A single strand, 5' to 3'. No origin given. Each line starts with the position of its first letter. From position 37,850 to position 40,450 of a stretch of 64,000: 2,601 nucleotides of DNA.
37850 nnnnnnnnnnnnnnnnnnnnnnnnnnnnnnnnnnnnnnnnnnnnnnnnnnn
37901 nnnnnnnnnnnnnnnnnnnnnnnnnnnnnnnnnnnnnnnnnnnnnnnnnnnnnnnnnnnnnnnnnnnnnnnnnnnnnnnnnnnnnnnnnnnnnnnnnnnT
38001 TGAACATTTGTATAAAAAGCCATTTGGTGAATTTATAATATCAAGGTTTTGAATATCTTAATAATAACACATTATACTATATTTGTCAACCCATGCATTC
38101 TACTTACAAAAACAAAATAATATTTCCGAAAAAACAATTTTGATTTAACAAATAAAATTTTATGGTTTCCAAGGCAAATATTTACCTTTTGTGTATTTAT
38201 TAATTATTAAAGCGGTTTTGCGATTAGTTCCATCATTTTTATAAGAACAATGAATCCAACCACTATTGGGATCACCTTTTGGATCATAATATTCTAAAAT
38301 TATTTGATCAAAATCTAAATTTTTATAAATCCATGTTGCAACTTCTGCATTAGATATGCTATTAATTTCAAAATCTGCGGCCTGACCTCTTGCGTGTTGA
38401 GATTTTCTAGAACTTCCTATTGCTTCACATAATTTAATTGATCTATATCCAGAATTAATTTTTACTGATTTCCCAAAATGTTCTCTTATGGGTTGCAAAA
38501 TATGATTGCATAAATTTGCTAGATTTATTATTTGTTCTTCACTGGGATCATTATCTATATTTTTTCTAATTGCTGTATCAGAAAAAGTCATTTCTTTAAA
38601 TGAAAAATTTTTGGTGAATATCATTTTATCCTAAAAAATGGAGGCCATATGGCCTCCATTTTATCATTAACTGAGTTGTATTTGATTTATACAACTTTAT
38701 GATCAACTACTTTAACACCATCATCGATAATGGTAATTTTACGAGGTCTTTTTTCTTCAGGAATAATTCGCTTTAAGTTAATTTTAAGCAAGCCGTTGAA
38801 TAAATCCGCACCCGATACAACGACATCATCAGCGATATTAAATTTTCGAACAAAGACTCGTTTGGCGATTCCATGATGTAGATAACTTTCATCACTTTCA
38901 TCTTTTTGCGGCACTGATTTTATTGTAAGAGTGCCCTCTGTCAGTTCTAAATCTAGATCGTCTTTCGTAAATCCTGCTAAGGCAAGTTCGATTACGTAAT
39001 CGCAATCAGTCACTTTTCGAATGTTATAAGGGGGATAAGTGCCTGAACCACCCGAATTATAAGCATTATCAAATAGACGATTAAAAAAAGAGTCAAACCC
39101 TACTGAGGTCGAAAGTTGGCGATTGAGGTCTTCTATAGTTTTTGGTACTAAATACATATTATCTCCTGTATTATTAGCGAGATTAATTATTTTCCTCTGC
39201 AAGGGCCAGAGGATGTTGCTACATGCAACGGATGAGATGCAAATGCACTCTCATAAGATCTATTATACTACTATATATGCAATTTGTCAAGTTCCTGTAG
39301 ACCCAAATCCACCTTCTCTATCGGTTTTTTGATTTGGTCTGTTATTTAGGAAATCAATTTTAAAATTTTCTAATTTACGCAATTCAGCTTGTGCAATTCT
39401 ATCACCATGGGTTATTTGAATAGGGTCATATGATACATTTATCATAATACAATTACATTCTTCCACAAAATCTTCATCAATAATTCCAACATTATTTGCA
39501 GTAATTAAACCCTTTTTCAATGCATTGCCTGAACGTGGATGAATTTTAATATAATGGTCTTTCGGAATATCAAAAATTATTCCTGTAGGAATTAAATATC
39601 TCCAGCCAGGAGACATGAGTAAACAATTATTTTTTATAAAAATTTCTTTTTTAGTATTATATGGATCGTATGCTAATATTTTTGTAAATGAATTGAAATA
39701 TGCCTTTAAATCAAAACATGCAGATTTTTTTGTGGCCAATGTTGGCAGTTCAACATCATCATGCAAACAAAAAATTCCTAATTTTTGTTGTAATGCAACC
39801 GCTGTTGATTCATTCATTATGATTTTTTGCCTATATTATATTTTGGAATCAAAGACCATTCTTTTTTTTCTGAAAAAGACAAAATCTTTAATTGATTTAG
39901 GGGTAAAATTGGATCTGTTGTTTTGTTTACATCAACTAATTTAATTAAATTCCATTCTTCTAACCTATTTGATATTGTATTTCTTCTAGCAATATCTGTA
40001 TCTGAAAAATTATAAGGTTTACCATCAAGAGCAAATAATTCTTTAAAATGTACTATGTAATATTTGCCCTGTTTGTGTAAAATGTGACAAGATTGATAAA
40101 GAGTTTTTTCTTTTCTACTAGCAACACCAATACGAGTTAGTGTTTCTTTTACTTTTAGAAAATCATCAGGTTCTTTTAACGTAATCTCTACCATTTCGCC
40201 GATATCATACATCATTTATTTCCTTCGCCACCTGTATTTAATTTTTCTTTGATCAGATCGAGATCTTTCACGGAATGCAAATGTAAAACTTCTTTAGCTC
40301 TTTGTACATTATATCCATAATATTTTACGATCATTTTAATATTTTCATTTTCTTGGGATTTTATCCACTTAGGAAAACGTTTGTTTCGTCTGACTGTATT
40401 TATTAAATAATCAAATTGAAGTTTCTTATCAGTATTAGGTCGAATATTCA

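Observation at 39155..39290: ROSE-type RNA thermometer on a phage small heat-shock gene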

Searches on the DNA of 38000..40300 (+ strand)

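Call 4: search_rna_families(source=window, start=38600, end=39900, threshold=evalue, max_evalue=10, show_alignments=3)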
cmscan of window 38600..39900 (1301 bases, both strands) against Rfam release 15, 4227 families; matches with E-value up to 10: 11.
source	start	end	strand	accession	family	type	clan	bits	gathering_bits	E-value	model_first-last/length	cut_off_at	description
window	39004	39075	-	RF01562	DdR12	Gene; snRNA; snoRNA; CD-box;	-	26.1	70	0.96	1-75/75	no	D. discoideum snoRNA DdR12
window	38627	38712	-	RF02029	sraA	Gene; sRNA;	-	24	56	0.52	1-95/95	no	sraA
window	39669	39728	-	RF03161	S15-Flavobacteria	Cis-reg; leader;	CL00121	21.2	46.5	6.2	1-66/66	no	S15-Flavobacteria ribosomal protein leader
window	38798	38903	-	RF00356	snoR32_R81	Gene; snRNA; snoRNA; CD-box;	-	21.2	45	6.3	1-98/98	no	Small nucleolar RNA R32/R81/Z41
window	39718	39781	-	RF04236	mir-1285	Gene; miRNA;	-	20.7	56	0.46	1-68/68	no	mir-1285 microRNA precursor family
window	38633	38721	+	RF02420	Bp1_162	Gene; sRNA;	-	19.5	50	2.3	1-100/100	no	Burkholderia sRNA Bp1_Cand612_SIPHT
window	38600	38661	+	RF00082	SraG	Gene; sRNA;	-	18.7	50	2.1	113-177/177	5'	SraG RNA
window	38600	38673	-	RF01808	MicX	Gene; sRNA;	-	17.9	75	0.33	1-94/194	3'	MicX Vibrio cholerae sRNA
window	38664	38733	-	RF00344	snoZ267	Gene; snRNA; snoRNA; CD-box;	-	16.4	43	7.4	1-73/73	no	Small nucleolar RNA Z267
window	39726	39770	-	RF00147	SNORD34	Gene; snRNA; snoRNA; CD-box;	CL00055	16.2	38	8.8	1-79/79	no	Small nucleolar RNA SNORD34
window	38828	38898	-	RF01576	DdR8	Gene; snRNA; snoRNA; CD-box;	-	15.5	80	8.4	1-88/88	no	D. discoideum snoRNA DdR8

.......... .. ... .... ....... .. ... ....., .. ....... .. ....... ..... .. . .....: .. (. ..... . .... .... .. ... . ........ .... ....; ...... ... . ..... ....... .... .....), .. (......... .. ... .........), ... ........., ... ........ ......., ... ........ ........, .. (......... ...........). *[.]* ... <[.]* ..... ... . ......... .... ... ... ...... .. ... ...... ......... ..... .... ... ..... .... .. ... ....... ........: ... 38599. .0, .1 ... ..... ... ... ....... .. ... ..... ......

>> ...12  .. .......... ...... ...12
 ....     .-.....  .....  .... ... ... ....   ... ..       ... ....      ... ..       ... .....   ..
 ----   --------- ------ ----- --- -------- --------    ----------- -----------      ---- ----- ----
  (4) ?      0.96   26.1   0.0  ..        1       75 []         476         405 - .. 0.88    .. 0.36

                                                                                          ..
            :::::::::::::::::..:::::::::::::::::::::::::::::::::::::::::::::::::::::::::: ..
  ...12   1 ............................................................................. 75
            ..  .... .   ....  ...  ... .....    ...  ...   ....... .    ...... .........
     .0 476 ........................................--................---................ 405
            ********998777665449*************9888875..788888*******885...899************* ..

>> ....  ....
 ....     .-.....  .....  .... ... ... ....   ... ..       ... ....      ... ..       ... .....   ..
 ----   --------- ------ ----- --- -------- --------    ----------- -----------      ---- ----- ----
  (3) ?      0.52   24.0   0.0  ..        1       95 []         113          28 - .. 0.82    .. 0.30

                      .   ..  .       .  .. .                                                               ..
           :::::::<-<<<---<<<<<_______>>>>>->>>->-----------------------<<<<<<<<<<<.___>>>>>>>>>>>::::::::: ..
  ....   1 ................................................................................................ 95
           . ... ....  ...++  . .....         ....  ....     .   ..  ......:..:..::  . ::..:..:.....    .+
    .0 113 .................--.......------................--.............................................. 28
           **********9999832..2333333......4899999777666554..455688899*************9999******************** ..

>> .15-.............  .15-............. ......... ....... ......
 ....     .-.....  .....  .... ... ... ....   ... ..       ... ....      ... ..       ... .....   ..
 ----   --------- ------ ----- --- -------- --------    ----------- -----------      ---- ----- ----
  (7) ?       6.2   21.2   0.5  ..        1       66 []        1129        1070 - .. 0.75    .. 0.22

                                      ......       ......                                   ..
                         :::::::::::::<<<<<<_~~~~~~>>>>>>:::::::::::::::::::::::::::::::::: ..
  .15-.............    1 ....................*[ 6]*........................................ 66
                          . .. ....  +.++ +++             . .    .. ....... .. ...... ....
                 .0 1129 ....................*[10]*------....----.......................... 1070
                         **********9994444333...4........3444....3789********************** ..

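Call 7: search_rna_families(source=window, start=39140, end=39265, threshold=evalue, max_evalue=10, show_alignments=5)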
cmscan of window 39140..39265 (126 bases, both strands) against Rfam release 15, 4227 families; matches with E-value up to 10: 4.
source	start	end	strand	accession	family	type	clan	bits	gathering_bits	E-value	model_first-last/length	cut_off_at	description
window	39155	39243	-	RF01054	preQ1-II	Cis-reg; riboswitch;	-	16.8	47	1.3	1-99/99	no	PreQ1-II (pre queuosine) riboswitch aptamer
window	39152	39214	-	RF02373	PyrD_leader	Cis-reg; leader;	-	13.2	47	7.8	1-74/74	no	PyrD leader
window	39150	39210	+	RF02308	TtnuCD34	Gene; snRNA; snoRNA; CD-box;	-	12.6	80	3.4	1-64/64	no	Tetrahymena snoRNA TtnuCD34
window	39217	39248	-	RF03070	ssNA-helicase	Gene; sRNA;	-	10.9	41.5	9.1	1-49/49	no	ssNA-helicase RNA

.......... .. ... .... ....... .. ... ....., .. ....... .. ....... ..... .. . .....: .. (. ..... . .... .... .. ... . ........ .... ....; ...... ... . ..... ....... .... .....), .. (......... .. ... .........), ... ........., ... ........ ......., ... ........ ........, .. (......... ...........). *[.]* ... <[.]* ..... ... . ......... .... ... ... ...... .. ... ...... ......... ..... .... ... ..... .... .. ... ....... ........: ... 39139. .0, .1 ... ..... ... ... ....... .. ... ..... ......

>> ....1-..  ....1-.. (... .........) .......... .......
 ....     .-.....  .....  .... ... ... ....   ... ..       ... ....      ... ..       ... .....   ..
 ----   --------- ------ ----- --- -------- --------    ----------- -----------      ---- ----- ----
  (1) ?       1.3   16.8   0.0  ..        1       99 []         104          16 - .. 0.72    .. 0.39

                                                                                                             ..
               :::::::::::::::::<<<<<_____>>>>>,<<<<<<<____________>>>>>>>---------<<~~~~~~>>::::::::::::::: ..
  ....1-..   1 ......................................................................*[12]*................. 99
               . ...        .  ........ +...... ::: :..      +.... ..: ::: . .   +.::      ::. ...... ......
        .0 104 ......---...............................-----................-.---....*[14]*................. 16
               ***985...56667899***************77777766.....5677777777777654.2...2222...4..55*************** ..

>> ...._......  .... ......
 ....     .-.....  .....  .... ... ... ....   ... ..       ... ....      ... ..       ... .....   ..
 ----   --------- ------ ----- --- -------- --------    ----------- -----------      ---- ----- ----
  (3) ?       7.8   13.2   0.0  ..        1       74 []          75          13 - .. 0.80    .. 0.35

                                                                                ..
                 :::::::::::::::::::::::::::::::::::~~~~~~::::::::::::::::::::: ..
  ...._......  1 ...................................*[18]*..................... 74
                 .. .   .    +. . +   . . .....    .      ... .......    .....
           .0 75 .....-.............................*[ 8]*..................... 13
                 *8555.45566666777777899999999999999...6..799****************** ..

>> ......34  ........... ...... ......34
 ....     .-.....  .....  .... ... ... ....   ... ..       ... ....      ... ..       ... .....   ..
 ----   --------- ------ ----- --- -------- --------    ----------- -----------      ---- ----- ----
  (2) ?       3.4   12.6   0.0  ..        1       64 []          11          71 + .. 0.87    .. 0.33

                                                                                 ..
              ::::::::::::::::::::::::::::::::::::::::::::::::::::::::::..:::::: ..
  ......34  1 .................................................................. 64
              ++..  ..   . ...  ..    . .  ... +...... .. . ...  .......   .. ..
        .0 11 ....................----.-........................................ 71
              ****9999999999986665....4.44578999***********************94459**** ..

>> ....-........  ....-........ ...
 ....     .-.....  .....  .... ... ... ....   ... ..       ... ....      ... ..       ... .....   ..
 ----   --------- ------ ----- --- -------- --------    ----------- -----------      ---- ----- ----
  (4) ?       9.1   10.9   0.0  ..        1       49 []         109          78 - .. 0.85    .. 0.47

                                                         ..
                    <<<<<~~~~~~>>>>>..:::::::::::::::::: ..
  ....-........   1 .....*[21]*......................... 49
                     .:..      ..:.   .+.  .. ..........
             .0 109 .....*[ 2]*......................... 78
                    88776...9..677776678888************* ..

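Call 9: search_dna_similar(query=window:38000-40300:+, collection=phages, mode=distant, max_rows=25)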
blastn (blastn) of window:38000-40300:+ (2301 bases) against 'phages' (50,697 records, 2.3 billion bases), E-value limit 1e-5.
Records with a match: 1532; places in all: 1532; records where one place covers at least 80% of the query: 0.
Best place of each record, by identity: 80-90% 19; 60-80% 1513.
By first word of the organism name: Escherichia 444; Synechococcus 351; Klebsiella 250; Shigella 65; Cyanophage 58; Enterobacteria 40; Acinetobacter 40; Enterobacter 38; Aeromonas 36; Yersinia 31; and 29 more.
By host as written in the record: - 287; Escherichia coli 196; Synechococcus 107; Klebsiella pneumoniae 82; Synechococcus sp. 31; Synechococcus sp. WH7803 24; Escherichia coli B 24; Escherichia coli O157:H7 22; and 320 more.
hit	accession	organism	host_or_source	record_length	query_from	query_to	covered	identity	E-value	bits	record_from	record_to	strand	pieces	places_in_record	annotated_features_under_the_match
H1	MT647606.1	Pelagibacter phage Mosig EXVC030M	Candidatus Pelagibacter ubique HTCC1062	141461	1818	2173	15%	74.1%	2e-51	210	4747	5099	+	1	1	putative translation repressor protein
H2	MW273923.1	Pelagibacter phage HTVC035P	Candidatus Pelagibacter sp. HTCC1062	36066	249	611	16%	70.1%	2e-34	155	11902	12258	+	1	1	putative peptidase M15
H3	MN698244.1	Pelagibacter phage HTVC106P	Candidatus Pelagibacter sp. HTCC7211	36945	244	628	17%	65.2%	3e-11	77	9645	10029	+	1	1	peptidase M15A | hypothetical protein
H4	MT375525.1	Pelagibacter phage Greip EXVC021P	Candidatus Pelagibacter ubique HTCC1062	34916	248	626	16%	65.5%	4e-10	73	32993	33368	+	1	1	Peptidase_M15_3 domain-containing protein (x2)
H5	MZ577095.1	Methylophilales phage Melnitz-1 EXVC043M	Methylophilales_sp._H5P1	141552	1824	2180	16%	69.1%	6e-27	130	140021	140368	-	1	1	RimK-like ATP-grasp domain protein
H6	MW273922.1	Pelagibacter phage HTVC034P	Candidatus Pelagibacter sp. HTCC1062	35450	242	611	16%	65.5%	1e-11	80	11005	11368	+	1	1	putative peptidase M15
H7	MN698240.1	Pelagibacter phage HTVC026P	Candidatus Pelagibacter sp. HTCC1062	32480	218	560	15%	66.8%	1e-17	100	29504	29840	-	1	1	peptidase M15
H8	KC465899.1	Pelagibacter phage HTVC008M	Candidatus Pelagibacter ubique HTCC1062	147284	1934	2177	11%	75.0%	6e-33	149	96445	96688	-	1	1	RegA translational repressor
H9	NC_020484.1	Pelagibacter phage HTVC008M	Candidatus Pelagibacter ubique HTCC1062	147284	1934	2177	11%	75.0%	6e-33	149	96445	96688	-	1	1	RegA translational repressor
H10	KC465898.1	Pelagibacter phage HTVC010P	Candidatus Pelagibacter ubique HTCC1062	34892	240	495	11%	69.5%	8e-19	102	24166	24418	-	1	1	peptidase M15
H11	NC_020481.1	Pelagibacter phage HTVC010P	Candidatus Pelagibacter ubique HTCC1062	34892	240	495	11%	69.5%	8e-19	102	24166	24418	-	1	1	endolysin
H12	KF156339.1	Synechococcus phage S-MbCM25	Synechococcus sp. WH7803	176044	1969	2188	10%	74.2%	1e-29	139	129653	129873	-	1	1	endoribonuclease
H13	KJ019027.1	Synechococcus phage S-MbCM6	-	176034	1969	2188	10%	74.2%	1e-29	139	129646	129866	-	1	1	translation repressor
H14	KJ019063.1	Synechococcus phage S-MbCM6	-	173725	1969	2188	10%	74.2%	1e-29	139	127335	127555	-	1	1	translation repressor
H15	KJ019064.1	Synechococcus phage S-MbCM6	-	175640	1969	2188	10%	74.2%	1e-29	139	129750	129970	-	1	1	translation repressor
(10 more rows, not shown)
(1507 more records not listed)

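Call 27: search_rna_families(sources=[L040, L041, L042, L043, L044, L030, L035, L036, L037, L038, L039, L007, L009, L027], threshold=evalue, max_evalue=10, show_alignments=4)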
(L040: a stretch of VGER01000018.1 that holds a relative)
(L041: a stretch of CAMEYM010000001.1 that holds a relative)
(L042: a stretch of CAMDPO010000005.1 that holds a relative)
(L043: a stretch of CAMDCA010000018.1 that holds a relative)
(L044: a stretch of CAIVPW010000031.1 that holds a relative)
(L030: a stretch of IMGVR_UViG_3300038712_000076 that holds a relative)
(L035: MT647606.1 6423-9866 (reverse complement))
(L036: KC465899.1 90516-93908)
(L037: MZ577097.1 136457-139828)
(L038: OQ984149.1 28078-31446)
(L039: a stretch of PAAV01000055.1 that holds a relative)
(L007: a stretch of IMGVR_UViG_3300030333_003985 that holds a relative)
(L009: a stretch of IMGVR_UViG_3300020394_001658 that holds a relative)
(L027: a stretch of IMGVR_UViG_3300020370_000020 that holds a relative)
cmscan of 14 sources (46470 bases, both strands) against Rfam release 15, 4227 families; matches with E-value up to 10: 19.
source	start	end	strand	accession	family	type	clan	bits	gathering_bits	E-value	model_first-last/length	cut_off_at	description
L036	625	695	+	RF00005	tRNA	Gene; tRNA;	CL00001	49.5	29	1e-07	1-71/71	no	tRNA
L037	1426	1488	+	RF02523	ROSE_3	Cis-reg; thermoregulator;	-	34.1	43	0.0023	1-69/69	no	Repression of heat shock gene expression (ROSE) element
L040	1417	1479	+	RF02523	ROSE_3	Cis-reg; thermoregulator;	-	29.4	43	0.034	1-69/69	no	Repression of heat shock gene expression (ROSE) element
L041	1417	1485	+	RF02523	ROSE_3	Cis-reg; thermoregulator;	-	29.4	43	0.034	1-69/69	no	Repression of heat shock gene expression (ROSE) element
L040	2313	2376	-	RF02235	asX1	Gene; sRNA;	-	28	70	2.8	1-115/115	no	Xanthomonadaceae sRNA asX1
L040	2254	2308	-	RF01031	mir-639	Gene; miRNA;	-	27.3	100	4.3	1-98/98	no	mir-639 microRNA precursor family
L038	1406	1473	+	RF02523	ROSE_3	Cis-reg; thermoregulator;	-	26.8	43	0.16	1-69/69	no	Repression of heat shock gene expression (ROSE) element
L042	1417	1485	+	RF02523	ROSE_3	Cis-reg; thermoregulator;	-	26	43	0.25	1-69/69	no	Repression of heat shock gene expression (ROSE) element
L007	62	109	+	RF00150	SNORD42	Gene; snRNA; snoRNA; CD-box;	-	25.6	39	7.7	1-68/68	no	Small nucleolar RNA SNORD42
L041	3073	3141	+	RF03502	mir-1914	Gene; miRNA;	-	25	86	4.5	1-80/80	no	mir-1914 microRNA precursor family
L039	3116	3178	+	RF00355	snoR28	Gene; snRNA; snoRNA; CD-box;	-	24.7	45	3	1-78/78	no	Small nucleolar RNA snoR28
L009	1902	2011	+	RF00558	L20_leader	Cis-reg; leader;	-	24.3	58.7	1.4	1-127/127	no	Ribosomal protein L20 leader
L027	1905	2009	+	RF00558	L20_leader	Cis-reg; leader;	-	21.1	58.7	8.8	1-127/127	no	Ribosomal protein L20 leader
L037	562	636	-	RF02119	FTX_1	Gene; lncRNA;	-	20.9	50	8.7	1-71/71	no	FTX transcript, XIST regulator conserved region 1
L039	1902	2029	+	RF00558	L20_leader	Cis-reg; leader;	-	20.9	58.7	9.7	1-127/127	no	Ribosomal protein L20 leader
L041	1514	1581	+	RF03003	GP20-b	Cis-reg;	-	19.7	36.2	8.5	1-62/62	no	GP20-b RNA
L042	1514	1581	+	RF03003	GP20-b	Cis-reg;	-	19.7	36.2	8.5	1-62/62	no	GP20-b RNA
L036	1730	1940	-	RF01808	MicX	Gene; sRNA;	-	19.3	75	5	1-194/194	no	MicX Vibrio cholerae sRNA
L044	316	478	+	RF03018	RT-15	Gene; sRNA;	-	18.6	82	2.9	1-192/192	no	RT-15 RNA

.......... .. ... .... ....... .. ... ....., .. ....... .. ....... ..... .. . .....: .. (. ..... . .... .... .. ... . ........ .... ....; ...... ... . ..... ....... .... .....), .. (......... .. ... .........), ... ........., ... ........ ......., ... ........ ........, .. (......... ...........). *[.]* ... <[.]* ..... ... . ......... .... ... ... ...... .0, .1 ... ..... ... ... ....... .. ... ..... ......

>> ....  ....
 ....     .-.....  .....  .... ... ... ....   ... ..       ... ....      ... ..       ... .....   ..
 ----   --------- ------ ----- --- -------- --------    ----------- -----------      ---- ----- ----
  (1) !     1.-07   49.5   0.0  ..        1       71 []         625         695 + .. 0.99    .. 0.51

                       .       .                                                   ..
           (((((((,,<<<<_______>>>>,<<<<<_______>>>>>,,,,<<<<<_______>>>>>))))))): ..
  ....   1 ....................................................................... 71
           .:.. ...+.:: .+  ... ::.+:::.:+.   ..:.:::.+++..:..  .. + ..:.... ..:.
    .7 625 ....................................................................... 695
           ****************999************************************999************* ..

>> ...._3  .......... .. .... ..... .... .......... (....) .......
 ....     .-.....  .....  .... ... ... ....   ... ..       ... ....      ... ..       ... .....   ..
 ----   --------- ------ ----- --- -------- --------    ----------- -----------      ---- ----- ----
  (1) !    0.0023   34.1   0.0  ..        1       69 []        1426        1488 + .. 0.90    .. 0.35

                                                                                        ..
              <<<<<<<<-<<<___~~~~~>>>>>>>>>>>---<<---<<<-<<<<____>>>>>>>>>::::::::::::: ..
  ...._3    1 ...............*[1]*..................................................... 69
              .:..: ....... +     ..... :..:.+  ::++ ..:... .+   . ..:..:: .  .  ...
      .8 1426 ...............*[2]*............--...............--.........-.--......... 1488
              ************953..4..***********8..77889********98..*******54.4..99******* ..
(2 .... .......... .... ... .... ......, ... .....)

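Call 38: search_rna_families(sources=[L047, L048, L049, L050, L051, L052, L030, L035, L036], threshold=evalue, max_evalue=10, show_alignments=3)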
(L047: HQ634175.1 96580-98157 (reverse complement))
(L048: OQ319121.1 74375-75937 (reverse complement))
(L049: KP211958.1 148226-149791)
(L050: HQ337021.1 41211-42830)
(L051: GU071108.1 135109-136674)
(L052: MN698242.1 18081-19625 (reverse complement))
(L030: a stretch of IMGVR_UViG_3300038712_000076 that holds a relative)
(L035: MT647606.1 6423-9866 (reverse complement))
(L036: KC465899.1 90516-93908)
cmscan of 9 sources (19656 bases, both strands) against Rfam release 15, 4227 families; matches with E-value up to 10: 9.
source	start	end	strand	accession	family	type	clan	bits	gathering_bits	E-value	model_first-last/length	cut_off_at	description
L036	625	695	+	RF00005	tRNA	Gene; tRNA;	CL00001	49.5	29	4.3e-08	1-71/71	no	tRNA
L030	1241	1340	-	RF02719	sca_ncR20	Gene; snRNA; snoRNA; scaRNA;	-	25.6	127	4.8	1-104/104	no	Small Cajal body specific RNA ncR20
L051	1034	1169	+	RF03096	RAGATH-19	Gene; sRNA;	-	23.9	85.6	5.9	1-141/141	no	RAGATH-19 RNA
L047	486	540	+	RF02523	ROSE_3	Cis-reg; thermoregulator;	-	21.8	43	1.3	1-69/69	no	Repression of heat shock gene expression (ROSE) element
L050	1186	1267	-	RF01202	sn2991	Gene; snRNA; snoRNA; CD-box;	-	21.6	60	7.6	1-98/98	no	Small nucleolar RNA sn2991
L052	630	713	+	RF00153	SNORD62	Gene; snRNA; snoRNA; CD-box;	CL00068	21.1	39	6.1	1-86/86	no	Small nucleolar RNA SNORD62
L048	277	526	-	RF02583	Teg23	Gene; sRNA;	-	19.5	166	0.79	1-433/433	no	S. aureus Teg23 small RNA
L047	682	754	+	RF03036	osmY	Gene; sRNA;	-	19.4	46.9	1.8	1-72/72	no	osmY RNA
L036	1730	1940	-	RF01808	MicX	Gene; sRNA;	-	19.3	75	2.1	1-194/194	no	MicX Vibrio cholerae sRNA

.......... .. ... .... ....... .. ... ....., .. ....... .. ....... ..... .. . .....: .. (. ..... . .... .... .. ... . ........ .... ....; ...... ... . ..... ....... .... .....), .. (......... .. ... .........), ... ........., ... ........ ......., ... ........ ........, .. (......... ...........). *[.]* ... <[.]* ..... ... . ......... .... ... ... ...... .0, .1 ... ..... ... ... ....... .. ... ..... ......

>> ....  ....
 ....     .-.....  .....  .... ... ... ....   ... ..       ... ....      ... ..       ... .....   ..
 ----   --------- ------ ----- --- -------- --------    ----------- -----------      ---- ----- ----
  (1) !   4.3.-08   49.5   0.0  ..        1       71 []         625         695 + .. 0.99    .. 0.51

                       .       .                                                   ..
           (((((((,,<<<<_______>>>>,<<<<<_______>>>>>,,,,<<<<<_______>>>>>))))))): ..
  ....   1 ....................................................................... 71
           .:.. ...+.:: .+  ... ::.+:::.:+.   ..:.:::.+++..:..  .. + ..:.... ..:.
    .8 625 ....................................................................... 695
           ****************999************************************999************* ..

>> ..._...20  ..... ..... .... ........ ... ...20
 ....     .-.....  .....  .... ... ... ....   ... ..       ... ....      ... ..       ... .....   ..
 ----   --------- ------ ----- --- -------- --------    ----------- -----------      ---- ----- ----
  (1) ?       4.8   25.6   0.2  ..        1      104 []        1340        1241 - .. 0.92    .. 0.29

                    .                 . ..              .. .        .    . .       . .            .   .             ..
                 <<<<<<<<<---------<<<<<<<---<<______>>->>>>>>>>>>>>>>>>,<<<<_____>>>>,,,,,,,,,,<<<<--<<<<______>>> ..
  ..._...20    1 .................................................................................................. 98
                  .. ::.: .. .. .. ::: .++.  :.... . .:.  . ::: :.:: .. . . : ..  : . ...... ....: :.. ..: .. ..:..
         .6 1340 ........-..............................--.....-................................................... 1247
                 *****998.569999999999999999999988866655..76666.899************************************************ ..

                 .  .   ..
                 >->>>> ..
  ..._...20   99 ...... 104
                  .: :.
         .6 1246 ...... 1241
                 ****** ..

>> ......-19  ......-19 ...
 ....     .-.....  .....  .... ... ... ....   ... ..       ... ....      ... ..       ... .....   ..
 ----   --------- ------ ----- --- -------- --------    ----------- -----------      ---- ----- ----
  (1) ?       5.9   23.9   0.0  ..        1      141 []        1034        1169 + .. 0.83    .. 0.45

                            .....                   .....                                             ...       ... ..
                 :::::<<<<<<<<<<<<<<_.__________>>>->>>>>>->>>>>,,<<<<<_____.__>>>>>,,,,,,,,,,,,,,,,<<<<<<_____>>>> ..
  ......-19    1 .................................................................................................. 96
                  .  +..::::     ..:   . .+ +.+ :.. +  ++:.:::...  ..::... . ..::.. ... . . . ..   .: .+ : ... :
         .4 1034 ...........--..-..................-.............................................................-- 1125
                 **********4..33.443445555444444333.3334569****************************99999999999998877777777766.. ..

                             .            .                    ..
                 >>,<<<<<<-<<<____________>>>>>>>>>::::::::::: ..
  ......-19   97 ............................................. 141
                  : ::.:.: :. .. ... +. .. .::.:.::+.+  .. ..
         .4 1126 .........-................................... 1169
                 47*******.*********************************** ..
